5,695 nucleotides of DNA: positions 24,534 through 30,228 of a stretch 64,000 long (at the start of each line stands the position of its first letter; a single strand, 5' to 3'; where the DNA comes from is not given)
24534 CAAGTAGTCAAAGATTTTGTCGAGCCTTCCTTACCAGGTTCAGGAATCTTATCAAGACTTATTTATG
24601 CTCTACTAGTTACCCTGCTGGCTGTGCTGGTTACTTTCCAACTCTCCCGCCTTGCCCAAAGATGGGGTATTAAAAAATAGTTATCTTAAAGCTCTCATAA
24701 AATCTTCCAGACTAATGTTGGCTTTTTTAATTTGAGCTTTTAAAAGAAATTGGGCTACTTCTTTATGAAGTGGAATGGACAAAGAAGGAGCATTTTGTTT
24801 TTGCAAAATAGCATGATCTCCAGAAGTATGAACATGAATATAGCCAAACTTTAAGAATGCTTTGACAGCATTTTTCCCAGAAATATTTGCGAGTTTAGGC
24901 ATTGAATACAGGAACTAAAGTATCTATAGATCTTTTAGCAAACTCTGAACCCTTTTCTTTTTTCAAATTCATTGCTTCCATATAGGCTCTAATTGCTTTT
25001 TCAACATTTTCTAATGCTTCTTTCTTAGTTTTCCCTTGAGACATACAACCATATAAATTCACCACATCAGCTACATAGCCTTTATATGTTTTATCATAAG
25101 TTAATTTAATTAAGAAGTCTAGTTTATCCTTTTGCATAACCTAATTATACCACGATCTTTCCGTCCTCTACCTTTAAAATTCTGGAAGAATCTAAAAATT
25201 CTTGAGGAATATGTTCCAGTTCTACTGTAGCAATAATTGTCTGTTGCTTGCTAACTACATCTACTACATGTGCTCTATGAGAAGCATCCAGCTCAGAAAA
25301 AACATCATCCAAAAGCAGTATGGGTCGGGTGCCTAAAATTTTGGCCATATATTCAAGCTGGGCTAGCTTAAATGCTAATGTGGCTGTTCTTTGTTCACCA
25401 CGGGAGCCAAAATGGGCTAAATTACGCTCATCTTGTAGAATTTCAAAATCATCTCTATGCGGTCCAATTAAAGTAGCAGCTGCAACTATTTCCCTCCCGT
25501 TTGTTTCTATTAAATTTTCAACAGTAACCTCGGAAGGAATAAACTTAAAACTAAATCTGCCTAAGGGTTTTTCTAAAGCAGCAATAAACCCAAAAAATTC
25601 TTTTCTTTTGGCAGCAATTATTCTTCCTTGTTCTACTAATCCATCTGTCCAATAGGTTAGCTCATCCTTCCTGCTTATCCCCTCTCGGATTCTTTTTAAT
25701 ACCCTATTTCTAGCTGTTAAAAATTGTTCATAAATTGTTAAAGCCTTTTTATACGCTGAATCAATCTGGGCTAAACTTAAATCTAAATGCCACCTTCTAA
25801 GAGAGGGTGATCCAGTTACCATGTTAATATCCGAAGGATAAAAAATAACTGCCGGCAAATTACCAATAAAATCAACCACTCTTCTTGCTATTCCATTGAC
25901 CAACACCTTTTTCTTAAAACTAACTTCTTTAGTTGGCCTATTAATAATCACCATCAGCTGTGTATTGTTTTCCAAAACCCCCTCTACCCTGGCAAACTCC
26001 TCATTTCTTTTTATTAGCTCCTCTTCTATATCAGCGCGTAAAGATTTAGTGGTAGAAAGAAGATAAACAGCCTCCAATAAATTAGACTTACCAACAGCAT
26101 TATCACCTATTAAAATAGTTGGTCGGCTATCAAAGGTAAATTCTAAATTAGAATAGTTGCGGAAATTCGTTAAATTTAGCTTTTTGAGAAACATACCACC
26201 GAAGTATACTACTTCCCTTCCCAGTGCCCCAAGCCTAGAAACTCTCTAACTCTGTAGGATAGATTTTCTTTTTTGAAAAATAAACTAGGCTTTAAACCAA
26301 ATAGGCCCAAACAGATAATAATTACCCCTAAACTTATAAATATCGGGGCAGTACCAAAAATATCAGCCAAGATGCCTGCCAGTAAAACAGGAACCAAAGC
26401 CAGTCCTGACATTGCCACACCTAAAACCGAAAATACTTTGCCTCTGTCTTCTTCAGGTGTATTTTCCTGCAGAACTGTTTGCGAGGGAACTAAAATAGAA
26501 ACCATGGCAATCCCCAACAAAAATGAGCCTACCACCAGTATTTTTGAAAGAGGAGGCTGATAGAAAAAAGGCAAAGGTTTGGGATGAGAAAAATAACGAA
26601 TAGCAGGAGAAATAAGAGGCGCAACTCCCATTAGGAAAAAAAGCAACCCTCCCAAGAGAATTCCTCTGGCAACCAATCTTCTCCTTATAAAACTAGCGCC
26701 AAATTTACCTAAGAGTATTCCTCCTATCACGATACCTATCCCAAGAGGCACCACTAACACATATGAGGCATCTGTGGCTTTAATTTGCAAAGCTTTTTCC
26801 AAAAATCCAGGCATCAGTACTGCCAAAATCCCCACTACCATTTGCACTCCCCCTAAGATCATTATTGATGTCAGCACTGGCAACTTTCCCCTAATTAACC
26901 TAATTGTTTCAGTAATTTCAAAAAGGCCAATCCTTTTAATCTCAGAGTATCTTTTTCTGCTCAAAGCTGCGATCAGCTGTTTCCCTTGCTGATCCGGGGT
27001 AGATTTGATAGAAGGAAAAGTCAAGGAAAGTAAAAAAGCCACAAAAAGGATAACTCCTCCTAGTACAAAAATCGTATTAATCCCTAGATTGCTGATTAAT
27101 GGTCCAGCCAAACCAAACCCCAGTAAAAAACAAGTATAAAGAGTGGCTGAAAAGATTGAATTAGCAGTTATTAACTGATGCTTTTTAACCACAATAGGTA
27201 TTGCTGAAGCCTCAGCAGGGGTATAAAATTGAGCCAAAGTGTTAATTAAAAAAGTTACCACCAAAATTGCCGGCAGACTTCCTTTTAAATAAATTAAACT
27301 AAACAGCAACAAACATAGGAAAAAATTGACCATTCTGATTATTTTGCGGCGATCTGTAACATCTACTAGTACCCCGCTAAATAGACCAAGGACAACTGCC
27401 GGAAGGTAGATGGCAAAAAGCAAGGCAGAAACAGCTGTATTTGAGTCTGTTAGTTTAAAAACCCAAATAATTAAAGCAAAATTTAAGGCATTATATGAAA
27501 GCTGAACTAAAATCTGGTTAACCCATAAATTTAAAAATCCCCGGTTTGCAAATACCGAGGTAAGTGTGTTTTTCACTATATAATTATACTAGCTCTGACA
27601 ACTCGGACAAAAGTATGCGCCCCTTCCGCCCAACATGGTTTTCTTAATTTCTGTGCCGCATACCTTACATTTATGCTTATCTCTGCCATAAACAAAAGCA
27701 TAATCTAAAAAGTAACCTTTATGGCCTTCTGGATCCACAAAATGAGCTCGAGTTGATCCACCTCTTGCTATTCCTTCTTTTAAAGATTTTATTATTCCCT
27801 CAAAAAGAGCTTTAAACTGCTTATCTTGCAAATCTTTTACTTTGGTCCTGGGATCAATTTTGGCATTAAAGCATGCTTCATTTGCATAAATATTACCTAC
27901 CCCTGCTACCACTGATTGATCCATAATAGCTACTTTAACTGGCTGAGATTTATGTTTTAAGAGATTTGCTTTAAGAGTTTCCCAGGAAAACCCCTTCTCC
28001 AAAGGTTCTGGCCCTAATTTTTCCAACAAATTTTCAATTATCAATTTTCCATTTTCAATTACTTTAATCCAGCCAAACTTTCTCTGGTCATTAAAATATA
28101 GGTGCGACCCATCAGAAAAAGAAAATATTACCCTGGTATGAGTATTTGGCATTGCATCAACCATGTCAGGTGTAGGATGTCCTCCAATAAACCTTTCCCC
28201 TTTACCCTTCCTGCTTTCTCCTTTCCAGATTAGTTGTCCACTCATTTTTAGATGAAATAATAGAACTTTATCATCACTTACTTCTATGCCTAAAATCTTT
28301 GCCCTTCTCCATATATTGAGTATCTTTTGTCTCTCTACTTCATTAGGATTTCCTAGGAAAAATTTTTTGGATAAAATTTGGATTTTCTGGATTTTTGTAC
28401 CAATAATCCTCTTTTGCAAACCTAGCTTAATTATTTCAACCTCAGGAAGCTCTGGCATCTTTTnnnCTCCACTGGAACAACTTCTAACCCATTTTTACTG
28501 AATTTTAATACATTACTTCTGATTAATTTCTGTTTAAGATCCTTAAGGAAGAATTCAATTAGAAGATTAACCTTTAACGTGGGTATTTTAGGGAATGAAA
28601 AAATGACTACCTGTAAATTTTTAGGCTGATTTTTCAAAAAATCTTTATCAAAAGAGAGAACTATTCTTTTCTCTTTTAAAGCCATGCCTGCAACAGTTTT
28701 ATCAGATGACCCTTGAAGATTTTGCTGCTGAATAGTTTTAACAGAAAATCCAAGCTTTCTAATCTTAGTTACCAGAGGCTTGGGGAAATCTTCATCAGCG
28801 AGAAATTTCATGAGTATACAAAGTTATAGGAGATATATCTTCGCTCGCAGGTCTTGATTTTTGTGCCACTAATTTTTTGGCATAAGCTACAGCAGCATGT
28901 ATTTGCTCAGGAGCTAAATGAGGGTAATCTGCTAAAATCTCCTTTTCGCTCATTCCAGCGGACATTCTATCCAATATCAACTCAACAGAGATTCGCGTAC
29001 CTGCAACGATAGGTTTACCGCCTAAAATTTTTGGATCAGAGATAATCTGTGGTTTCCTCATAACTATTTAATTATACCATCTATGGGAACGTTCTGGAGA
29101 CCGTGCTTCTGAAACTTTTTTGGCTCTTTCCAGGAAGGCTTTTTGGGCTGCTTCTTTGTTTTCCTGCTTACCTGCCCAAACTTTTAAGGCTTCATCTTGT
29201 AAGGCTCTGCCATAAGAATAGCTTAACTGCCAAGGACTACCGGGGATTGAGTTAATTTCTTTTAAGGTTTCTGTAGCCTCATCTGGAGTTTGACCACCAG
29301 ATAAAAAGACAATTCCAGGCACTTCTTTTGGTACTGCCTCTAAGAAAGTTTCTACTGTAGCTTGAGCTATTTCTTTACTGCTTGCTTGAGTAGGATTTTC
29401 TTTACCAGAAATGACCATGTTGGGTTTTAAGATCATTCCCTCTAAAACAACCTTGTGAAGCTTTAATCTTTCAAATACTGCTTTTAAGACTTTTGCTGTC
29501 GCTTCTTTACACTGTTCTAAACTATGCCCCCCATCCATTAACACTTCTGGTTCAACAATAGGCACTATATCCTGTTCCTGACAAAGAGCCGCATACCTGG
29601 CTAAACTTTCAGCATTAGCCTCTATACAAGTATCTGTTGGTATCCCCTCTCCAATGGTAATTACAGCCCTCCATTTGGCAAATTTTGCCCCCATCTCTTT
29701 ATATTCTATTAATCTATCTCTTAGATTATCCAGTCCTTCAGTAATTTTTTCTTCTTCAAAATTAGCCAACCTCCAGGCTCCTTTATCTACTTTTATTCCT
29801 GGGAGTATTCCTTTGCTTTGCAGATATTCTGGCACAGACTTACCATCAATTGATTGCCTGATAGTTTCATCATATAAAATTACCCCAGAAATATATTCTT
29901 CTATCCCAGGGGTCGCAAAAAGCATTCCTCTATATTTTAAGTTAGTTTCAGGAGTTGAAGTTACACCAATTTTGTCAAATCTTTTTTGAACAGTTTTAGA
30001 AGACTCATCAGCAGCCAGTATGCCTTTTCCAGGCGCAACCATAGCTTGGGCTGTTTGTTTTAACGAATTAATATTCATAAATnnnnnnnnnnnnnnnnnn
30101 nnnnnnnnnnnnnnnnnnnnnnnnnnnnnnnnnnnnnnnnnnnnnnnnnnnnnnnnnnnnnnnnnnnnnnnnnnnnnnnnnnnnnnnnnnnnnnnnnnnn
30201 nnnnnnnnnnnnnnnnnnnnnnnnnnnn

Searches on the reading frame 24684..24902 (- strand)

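Call 57: search_protein_families(library=pfam, proteins=[window:24684-24902:-], max_evalue=0.01)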
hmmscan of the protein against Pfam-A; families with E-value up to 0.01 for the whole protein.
window:24684-24902:- (73 aa): 1 family
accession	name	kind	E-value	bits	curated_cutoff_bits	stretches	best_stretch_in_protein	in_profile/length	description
PF07927.17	HicA_toxin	-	4.1e-09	36.9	27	1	10-63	2-58/58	HicA toxin of bacterial toxin-antitoxin,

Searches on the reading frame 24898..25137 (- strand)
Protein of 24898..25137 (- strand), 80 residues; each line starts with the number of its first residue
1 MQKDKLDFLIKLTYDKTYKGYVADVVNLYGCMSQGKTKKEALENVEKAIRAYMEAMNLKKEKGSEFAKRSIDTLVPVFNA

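Call 57: search_protein_families(library=pfam, proteins=[window:24898-25137:-], max_evalue=0.01)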
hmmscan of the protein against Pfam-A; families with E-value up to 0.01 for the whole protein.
window:24898-25137:- (80 aa): 2 families
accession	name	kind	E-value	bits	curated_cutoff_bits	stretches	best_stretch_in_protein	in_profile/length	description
PF15919.11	HicB_lk_antitox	-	4.5e-05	24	27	1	14-61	7-53/123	HicB_like antitoxin of bacterial toxin-antitoxin system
PF21748.3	UPF0150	-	0.0075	16.6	27.3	1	13-52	11-52/64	UPF0150-like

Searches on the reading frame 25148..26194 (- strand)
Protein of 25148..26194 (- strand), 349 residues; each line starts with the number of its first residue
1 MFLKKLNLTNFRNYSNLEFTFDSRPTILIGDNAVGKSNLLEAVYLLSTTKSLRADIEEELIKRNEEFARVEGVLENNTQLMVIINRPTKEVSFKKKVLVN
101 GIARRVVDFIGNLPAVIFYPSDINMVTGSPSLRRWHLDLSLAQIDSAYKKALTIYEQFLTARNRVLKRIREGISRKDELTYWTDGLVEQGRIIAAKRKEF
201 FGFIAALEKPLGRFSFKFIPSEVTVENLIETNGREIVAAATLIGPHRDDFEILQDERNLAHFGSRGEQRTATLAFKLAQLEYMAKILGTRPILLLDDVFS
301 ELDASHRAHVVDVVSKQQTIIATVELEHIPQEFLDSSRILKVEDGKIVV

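Call 87: search_protein_families(library=pfam, proteins=[window:25148-26194:-], max_evalue=0.0001)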
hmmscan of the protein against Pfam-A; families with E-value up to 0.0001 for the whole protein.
window:25148-26194:- (349 aa): 6 families
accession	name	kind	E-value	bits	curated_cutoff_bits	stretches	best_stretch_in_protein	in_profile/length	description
PF02463.25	SMC_N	-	1e-21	77.9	40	1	2-328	1-201/220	RecF/RecN/SMC N terminal domain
PF13175.12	AAA_15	-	2.6e-12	47.5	32.1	1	1-65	1-69/374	AAA ATPase domain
PF13476.12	AAA_23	-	8.8e-08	33.4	27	1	5-65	1-56/201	AAA domain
PF13304.12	AAA_21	-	1.5e-07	32.3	27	1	26-53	2-27/304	AAA domain, putative AbiEii toxin, Type IV TA system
PF11398.14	DUF2813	-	1.4e-05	25.1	21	1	1-47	1-46/372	Protein of unknown function (DUF2813)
PF13555.12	AAA_29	-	3e-05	24.1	27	1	3-46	1-45/61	P-loop containing region of AAA domain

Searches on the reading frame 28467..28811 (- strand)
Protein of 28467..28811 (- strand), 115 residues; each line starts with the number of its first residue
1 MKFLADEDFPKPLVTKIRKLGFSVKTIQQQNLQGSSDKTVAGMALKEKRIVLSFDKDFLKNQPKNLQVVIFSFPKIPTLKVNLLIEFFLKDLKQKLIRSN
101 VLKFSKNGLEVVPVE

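Call 57: search_protein_families(library=pfam, proteins=[window:28467-28811:-], max_evalue=0.01)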
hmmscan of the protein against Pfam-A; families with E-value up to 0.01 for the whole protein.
window:28467-28811:- (115 aa): 3 families
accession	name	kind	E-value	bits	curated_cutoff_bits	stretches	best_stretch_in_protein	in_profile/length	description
PF18480.7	DUF5615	-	6.4e-18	65.1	23.8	1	1-99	1-102/110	Domain of unknown function (DUF5615)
PF01927.22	Mut7-C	-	9.1e-05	23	23.3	1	1-70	1-64/146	Mut7-C RNAse domain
PF18478.7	PIN_10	-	0.00014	22.3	26.2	1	1-64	1-68/84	PIN like domain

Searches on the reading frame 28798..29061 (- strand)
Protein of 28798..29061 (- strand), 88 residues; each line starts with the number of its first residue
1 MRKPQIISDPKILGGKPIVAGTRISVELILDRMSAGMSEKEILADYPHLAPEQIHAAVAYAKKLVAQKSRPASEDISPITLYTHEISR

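Call 57: search_protein_families(library=pfam, proteins=[window:28798-29061:-], max_evalue=0.01)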
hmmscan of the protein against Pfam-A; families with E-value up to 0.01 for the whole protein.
window:28798-29061:- (88 aa): 1 family
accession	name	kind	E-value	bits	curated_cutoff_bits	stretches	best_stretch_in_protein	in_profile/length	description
PF04255.20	DUF433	-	1.3e-23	83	23.6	1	6-61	1-56/56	Protein of unknown function (DUF433)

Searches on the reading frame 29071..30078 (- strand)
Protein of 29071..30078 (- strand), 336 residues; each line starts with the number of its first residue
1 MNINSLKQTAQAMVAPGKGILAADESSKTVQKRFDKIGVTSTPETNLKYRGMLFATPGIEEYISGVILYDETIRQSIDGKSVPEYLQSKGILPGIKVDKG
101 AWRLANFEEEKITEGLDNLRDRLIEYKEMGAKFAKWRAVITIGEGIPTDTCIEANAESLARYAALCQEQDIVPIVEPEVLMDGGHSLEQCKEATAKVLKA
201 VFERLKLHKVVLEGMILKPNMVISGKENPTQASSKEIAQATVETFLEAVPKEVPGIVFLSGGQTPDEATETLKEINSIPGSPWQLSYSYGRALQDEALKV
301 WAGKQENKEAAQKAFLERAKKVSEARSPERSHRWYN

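Call 87: search_protein_families(library=pfam, proteins=[window:29071-30078:-], max_evalue=0.0001)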
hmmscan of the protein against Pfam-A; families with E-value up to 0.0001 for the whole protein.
window:29071-30078:- (336 aa): 1 family
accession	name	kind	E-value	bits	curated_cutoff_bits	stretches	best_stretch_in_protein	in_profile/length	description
PF00274.25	Glycolytic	-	3e-129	431.2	22.2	1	6-326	2-325/349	Fructose-bisphosphate aldolase class-I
